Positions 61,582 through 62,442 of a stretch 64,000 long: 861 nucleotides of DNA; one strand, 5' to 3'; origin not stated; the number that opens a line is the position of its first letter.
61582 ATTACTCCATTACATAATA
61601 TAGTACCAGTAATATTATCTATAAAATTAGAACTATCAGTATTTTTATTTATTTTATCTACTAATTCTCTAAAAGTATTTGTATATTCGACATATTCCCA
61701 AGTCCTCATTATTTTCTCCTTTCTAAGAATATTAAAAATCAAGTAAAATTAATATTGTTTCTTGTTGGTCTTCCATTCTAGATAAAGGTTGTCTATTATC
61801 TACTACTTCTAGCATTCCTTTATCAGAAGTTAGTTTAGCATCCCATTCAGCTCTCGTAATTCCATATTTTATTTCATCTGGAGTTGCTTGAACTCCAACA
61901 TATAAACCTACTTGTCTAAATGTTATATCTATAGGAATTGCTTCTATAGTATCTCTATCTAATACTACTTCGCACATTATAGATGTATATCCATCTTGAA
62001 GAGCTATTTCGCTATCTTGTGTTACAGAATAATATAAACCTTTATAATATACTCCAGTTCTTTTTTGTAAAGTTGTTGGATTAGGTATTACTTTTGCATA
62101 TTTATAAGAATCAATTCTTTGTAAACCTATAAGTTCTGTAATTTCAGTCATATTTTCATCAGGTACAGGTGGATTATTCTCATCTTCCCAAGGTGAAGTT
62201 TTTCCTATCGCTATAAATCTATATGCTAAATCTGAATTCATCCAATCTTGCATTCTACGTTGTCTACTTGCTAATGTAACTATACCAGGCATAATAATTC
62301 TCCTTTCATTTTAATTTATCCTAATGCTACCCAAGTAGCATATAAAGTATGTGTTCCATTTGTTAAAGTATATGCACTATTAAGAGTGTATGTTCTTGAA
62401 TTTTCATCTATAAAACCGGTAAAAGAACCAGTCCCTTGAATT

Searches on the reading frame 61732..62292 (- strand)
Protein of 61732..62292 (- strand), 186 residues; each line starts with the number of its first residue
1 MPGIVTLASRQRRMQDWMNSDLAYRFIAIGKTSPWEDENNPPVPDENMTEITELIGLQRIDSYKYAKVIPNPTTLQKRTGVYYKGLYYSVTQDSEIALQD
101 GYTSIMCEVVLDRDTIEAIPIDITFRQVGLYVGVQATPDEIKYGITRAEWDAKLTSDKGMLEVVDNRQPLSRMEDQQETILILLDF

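Call 82: search_protein_families(library=phrogs, proteins=[window:61732-62292:-], max_evalue=0.0001)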
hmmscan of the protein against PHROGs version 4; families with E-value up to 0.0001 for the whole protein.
window:61732-62292:- (186 aa): 2 families
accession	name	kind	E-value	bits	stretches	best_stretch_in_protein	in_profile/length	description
phrog_1394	-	head and packaging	1e-22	82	1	24-185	22-172/173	virion structural protein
phrog_438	-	tail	2.3e-07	31.4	0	24-71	29-80/478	baseplate wedge subunit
